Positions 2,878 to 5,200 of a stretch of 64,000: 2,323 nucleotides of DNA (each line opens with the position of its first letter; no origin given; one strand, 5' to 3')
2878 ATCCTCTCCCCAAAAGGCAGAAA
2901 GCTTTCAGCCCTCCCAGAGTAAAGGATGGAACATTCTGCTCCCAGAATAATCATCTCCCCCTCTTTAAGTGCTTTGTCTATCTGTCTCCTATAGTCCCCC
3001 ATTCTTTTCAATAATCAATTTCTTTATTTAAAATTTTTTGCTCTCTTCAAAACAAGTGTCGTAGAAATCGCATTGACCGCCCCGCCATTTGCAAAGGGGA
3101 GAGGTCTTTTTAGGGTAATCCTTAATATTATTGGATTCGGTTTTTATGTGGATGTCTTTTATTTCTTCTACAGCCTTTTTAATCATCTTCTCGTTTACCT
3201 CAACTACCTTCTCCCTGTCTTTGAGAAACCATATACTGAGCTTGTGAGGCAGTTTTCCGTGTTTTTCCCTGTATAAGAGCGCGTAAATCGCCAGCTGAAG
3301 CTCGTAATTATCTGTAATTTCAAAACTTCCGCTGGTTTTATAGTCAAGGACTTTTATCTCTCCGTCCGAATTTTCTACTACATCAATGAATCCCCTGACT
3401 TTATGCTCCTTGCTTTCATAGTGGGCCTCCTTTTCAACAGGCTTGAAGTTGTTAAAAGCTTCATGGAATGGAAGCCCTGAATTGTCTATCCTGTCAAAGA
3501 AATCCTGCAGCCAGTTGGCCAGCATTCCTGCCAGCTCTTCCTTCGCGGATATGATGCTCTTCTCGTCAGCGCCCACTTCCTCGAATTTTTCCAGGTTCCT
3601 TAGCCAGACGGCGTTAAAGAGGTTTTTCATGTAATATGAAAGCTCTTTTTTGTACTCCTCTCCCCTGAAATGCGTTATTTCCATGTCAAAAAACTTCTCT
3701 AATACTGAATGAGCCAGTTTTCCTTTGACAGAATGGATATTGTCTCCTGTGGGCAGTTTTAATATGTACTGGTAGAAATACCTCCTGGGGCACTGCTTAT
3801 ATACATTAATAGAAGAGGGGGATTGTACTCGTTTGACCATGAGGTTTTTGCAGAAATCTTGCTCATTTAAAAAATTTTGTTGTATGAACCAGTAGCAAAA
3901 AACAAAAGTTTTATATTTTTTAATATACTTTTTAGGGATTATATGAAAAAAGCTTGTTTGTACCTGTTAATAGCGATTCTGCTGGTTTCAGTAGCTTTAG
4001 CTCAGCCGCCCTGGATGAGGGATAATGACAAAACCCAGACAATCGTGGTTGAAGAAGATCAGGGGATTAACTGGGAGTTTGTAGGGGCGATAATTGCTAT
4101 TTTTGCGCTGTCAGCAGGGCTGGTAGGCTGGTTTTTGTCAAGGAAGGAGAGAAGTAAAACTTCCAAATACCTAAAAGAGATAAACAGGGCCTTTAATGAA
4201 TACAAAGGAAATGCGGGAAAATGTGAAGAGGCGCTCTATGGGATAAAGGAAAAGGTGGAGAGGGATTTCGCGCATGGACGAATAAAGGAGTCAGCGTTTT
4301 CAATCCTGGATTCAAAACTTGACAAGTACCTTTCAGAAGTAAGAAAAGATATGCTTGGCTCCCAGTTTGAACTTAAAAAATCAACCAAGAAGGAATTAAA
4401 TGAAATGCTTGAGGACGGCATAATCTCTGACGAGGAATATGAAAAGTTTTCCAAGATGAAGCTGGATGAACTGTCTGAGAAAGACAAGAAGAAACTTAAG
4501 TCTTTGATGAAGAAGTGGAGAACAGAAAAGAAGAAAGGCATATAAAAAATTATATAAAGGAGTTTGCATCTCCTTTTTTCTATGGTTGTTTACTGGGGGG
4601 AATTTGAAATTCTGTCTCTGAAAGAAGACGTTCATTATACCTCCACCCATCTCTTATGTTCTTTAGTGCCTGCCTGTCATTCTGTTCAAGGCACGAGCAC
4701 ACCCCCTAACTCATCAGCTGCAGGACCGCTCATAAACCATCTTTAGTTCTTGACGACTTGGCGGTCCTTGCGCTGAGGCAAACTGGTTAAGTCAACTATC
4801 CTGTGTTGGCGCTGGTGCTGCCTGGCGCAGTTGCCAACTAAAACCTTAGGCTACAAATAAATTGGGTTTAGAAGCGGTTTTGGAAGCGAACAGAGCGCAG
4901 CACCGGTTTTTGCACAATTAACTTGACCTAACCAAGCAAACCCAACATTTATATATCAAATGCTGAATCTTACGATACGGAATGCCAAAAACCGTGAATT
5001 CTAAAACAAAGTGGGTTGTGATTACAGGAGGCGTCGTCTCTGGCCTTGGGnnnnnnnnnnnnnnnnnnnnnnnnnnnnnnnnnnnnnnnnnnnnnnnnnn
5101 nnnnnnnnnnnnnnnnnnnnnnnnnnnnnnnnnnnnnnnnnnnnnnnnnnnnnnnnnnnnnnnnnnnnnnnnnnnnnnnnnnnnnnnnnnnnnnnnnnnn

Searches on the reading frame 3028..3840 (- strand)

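Call 10: search_protein_families(library=pfam, proteins=[window:3028-3840:-], max_evalue=0.01)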
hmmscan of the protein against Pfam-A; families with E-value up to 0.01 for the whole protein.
window:3028-3840:- (270 aa): 4 families
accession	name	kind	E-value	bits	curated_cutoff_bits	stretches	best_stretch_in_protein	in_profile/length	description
PF12705.13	PDDEXK_1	-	3.4e-30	106.2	22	1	7-263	3-246/247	PD-(D/E)XK nuclease superfamily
PF01930.23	Cas_Cas4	-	4.8e-10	40.2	22.7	1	149-264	53-159/160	Domain of unknown function DUF83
PF08696.17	Dna2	-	2.2e-07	31.3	22.4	1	9-154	59-200/204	DNA replication factor Dna2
PF10926.14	DUF2800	-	0.00014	21.6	21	1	7-188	5-158/368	Protein of unknown function (DUF2800)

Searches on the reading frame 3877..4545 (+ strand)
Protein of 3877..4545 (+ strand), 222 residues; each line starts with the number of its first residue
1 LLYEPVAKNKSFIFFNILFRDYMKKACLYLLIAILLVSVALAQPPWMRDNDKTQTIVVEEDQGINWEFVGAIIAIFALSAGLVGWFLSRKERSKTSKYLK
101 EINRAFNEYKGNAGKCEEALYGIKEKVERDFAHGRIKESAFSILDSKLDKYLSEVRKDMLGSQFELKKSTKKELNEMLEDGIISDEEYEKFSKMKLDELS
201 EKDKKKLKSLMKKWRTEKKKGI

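Call 10: search_protein_families(library=pfam, proteins=[window:3877-4545:+], max_evalue=0.01)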
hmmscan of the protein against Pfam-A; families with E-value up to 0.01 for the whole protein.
window:3877-4545:+ (222 aa): 2 families
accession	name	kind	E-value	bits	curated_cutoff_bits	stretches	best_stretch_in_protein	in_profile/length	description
PF20612.3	SHOCT_2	-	6.3e-05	23.5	24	1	170-194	15-39/53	SHOCT domain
PF09851.14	SHOCT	-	0.00025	21.1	27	1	172-190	4-22/28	Short C-terminal domain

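Call 51: find_encoding_contigs(protein=window:3943-4545:+, flank=3000, max_places=10)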
Protein window:3943-4545:+ (200 aa): 1 contig read that carries it; 1 place shown.
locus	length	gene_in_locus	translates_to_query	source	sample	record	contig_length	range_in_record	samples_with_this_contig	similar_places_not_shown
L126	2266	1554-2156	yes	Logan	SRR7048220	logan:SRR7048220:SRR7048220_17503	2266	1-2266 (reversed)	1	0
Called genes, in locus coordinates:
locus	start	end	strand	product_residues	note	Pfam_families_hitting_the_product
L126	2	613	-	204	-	?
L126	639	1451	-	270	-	PF08696:Dna2 (weak), PF12705:PDDEXK_1, PF01930:Cas_Cas4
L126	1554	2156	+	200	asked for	-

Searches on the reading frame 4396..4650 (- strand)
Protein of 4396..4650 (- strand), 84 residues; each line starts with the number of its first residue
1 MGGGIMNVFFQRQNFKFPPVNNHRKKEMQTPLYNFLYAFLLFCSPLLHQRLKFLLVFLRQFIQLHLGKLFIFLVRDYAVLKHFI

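Call 10: search_protein_families(library=pfam, proteins=[window:4396-4650:-], max_evalue=0.01)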
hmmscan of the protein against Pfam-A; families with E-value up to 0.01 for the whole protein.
window:4396-4650:- (84 aa): 0 families

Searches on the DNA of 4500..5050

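Call 4: search_rna_families(source=window, start=4500, end=5050, threshold=evalue, max_evalue=10, show_alignments=3)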
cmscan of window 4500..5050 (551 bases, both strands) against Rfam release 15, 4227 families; matches with E-value up to 10: 7.
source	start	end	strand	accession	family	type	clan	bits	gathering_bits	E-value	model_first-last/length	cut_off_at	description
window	4515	4577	+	RF00172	CAESAR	Cis-reg;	-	20.6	45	0.31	1-80/80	no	ctgf/hcs24 CAESAR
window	4853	4931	+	RF00834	mir-268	Gene; miRNA;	-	18.1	47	2.1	1-89/89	no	mir-268 microRNA precursor family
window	4529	4581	+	RF03623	mir-1252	Gene; miRNA;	-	18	70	3.1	1-65/65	no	mir-1252 microRNA precursor family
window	4544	4591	-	RF02907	patAB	Cis-reg; leader;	-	17.8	92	4.4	1-57/57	no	patAB leader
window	4524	4581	-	RF03623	mir-1252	Gene; miRNA;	-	17.6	70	4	1-65/65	no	mir-1252 microRNA precursor family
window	4650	4738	-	RF01539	TB11Cs4H1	Gene; snRNA; snoRNA; HACA-box;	-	15.4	45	4.4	1-72/72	no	Trypanosomatid snoRNA TB11Cs4H1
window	4548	4693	-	RF02986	FuFi-1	Gene; sRNA;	-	11.2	59.6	6.3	1-175/175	no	FuFi-1 RNA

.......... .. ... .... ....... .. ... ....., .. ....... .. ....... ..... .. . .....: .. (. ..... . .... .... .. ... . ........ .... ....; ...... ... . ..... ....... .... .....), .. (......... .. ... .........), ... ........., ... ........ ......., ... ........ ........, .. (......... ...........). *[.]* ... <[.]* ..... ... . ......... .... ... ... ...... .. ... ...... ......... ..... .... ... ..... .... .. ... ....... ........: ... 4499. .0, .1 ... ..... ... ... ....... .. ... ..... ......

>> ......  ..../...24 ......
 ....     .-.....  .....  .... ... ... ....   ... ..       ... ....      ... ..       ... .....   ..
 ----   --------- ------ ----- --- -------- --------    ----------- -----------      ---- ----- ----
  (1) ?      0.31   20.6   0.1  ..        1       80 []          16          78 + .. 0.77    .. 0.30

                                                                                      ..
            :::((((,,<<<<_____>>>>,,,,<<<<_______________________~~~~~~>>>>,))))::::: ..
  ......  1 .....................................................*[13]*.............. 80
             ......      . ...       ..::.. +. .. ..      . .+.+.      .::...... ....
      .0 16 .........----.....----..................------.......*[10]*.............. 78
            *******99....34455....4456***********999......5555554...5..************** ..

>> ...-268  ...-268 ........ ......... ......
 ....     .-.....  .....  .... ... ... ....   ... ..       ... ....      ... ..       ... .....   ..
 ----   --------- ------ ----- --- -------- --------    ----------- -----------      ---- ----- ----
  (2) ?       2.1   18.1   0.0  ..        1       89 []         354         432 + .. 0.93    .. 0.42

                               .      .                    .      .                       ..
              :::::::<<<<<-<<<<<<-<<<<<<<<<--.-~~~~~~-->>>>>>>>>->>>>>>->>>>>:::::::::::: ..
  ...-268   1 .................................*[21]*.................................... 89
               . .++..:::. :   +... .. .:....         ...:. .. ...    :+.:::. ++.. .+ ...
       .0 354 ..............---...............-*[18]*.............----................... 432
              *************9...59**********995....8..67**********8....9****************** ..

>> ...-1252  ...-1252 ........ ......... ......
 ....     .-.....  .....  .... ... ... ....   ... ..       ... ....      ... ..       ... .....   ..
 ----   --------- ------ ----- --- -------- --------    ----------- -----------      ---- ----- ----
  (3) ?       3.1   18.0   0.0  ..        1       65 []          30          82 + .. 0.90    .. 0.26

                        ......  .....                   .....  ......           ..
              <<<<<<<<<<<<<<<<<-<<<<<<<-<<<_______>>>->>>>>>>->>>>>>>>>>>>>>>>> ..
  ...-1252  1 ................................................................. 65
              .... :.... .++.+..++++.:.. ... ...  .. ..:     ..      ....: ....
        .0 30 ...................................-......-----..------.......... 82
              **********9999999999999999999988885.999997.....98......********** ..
